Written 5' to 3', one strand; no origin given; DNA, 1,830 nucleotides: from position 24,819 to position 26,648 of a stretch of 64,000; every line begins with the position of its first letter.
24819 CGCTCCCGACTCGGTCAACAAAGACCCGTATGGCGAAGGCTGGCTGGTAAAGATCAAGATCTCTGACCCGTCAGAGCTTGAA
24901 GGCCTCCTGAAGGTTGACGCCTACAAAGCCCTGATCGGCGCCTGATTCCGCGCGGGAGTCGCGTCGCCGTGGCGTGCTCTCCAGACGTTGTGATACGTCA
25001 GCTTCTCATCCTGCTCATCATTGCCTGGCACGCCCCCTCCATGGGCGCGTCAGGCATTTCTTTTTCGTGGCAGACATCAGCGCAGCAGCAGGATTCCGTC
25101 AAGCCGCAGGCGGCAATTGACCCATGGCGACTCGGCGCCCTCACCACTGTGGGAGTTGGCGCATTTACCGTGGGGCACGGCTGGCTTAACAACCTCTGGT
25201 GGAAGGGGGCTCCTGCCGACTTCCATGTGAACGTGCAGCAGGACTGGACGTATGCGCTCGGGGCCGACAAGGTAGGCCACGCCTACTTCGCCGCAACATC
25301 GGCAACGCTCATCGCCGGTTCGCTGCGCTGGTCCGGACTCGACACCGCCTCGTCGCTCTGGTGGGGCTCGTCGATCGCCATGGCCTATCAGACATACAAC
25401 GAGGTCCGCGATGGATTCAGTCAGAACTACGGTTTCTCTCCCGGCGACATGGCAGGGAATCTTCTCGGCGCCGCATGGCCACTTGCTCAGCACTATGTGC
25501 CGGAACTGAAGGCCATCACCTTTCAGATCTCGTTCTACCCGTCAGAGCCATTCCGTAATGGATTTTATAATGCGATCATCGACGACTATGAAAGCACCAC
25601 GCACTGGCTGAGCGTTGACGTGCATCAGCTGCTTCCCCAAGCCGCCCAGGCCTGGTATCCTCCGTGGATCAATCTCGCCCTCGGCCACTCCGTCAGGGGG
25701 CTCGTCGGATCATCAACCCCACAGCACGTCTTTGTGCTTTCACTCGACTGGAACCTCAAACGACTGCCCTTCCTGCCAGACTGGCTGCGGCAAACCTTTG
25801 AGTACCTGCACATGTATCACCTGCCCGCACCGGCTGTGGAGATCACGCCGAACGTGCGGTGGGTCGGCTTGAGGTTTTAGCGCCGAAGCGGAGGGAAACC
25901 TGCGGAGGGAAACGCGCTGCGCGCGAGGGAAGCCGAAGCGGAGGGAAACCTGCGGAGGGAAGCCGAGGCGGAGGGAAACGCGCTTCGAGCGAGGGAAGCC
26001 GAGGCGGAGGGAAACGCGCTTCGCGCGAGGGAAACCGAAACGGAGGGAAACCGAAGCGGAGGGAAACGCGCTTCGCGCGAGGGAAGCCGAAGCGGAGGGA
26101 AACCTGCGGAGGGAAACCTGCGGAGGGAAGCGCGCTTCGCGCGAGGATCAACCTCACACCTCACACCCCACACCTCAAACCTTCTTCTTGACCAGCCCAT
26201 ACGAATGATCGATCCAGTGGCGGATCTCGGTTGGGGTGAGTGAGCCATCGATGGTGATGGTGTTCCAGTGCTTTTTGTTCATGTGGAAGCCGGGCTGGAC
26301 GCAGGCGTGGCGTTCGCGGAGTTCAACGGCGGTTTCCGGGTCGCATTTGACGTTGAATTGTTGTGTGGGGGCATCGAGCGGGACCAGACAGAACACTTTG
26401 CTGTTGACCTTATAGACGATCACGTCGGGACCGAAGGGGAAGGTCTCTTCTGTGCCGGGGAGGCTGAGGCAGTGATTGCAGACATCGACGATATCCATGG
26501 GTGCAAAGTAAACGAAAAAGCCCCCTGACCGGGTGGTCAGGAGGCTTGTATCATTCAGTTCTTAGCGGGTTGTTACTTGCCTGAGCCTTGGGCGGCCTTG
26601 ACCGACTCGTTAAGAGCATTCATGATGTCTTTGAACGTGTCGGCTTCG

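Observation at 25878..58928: GAGGGAA-class arrays fill convergent spacers exactly stop-to-stop with conserved polarity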

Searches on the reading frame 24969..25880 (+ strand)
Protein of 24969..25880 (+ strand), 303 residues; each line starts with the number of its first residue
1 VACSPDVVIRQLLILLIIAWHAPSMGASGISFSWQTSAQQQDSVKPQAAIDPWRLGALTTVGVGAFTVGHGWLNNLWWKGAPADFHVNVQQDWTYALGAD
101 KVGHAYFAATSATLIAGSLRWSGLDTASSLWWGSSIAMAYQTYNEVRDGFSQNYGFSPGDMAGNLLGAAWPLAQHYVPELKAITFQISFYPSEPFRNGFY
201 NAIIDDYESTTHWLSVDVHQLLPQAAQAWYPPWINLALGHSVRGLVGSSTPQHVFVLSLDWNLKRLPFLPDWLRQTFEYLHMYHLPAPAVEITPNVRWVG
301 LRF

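Call 8: search_protein_families(library=pfam, proteins=[window:24969-25880:+])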
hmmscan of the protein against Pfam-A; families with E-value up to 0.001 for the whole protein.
window:24969-25880:+ (303 aa): 1 family
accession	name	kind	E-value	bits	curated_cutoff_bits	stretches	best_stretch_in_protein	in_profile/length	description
PF10043.14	DUF2279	-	4.5e-15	56.6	28.6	1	93-170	8-85/91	Predicted periplasmic lipoprotein (DUF2279)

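Call 43: find_homologous_proteins(query=window:24969-25880:+, max_evalue=1e-20)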
Query window:24969-25880:+ (303 aa): 189 proteins with E <= 1e-20 among 2911 candidates; the best 120 are listed.
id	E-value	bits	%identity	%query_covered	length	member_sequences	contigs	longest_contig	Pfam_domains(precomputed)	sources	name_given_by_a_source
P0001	3.4e-203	692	97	100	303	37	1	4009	PF10043.15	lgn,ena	-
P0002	1.5e-180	618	86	100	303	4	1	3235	PF10043.15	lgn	-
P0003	4.0e-177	606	86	100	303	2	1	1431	PF10043.15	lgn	-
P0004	5.3e-140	484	68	98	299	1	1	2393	PF10043.15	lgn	-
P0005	2.4e-136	472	73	87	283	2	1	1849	PF10043.15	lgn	-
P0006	3.3e-135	469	74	84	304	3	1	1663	PF10043.15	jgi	-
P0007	3.3e-135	469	76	84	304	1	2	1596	PF10043.15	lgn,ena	-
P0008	7.2e-135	468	66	98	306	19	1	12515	PF10043.15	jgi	jgi:hypothetical protein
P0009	3.4e-132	459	72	84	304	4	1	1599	PF10043.15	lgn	-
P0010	6.1e-132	458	64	97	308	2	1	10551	PF10043.15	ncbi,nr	ncbi:MAG: DUF2279 domain-containing protein [Candidatus Kapabacteria bacterium]|nr:DUF2279 domain-co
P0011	2.8e-121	423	64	88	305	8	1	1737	PF10043.15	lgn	-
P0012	5.9e-119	415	60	94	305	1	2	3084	PF10043.15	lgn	-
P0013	1.6e-105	371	56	88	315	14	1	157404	PF10043.15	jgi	jgi:hypothetical protein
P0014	3.2e-100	354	58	88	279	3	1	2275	PF10043.15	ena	-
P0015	4.0e-100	353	57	86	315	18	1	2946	PF10043.15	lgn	-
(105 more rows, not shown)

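Call 44: find_encoding_contigs(protein=P0008, flank=3000, max_places=2)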
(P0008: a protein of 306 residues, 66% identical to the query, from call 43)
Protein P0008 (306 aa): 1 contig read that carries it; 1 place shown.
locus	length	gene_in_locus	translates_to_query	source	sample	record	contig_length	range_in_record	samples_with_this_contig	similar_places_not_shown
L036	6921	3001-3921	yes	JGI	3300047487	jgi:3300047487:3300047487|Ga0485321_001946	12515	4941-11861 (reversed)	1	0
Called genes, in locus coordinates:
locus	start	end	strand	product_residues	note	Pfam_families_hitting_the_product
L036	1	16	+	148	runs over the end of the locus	PF13411:MerR_1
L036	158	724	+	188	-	PF08207:EFP_N, PF01132:EFP, PF09285:Elong-fact-P_C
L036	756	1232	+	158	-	PF25917:BSH_RND (faint), PF25984:BSH_YknX (faint), PF00364:Biotin_lipoyl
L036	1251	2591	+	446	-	PF00289:Biotin_carb_N, PF02222:ATP-grasp, PF02786:CPSase_L_D2, PF07478:Dala_Dala_lig_C, PF02785:Biotin_carb_C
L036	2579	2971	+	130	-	PF01597:GCV_H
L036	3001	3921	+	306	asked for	PF10043:DUF2279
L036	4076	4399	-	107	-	PF04237:YjbR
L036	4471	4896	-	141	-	-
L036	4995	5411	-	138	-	-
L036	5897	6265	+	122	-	-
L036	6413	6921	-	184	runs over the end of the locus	PF00578:AhpC-TSA, PF08534:Redoxin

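Call 45: find_encoding_contigs(protein=P0010, flank=3000, max_places=2)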
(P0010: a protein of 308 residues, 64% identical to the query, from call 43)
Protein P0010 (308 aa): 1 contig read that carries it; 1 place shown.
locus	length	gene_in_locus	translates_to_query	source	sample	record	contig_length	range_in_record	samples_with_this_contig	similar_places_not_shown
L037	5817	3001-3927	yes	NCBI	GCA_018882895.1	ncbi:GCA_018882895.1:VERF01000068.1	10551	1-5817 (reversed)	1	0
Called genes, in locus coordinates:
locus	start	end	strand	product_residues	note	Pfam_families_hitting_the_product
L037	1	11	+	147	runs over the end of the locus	PF13411:MerR_1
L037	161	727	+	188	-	PF08207:EFP_N, PF01132:EFP, PF09285:Elong-fact-P_C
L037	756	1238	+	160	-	PF00364:Biotin_lipoyl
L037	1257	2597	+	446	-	PF00289:Biotin_carb_N, PF02222:ATP-grasp, PF02786:CPSase_L_D2, PF07478:Dala_Dala_lig_C, PF02785:Biotin_carb_C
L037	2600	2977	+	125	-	PF01597:GCV_H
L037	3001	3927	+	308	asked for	PF10043:DUF2279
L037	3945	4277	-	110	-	PF04237:YjbR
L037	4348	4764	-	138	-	-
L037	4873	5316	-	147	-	-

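Call 46: find_encoding_contigs(protein=P0013, flank=3000, max_places=2)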
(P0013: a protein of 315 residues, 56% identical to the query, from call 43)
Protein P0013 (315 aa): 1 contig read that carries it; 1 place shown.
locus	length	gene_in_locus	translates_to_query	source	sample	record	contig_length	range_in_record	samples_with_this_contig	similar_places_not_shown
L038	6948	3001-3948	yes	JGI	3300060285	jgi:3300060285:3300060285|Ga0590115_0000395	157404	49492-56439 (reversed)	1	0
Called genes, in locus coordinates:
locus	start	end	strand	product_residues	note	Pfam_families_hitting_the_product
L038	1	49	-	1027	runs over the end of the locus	PF15902:Sortilin-Vps10, PF02012:BNR (faint), PF25852:DUF6242_C (faint)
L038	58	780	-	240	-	-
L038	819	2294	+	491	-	PF12146:Hydrolase_4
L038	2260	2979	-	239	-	PF03330:DPBB_1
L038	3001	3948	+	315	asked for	PF10043:DUF2279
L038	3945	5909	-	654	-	PF18884:TSP3_bac (faint), PF00691:OmpA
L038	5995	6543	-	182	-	PF00406:ADK, PF13207:AAA_17, PF13238:AAA_18, PF13671:AAA_33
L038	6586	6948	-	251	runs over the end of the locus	PF00849:PseudoU_synth_2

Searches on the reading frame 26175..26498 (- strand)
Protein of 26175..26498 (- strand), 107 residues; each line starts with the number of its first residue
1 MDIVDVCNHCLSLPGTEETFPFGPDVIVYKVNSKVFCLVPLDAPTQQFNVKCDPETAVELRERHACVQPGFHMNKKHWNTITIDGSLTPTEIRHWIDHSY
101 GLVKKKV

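Call 8: search_protein_families(library=pfam, proteins=[window:26175-26498:-])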
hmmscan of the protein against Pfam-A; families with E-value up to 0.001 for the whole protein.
window:26175-26498:- (107 aa): 1 family
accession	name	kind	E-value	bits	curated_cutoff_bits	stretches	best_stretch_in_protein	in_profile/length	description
PF04237.18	YjbR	-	2.3e-32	111.9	30.1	1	11-101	1-87/88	YjbR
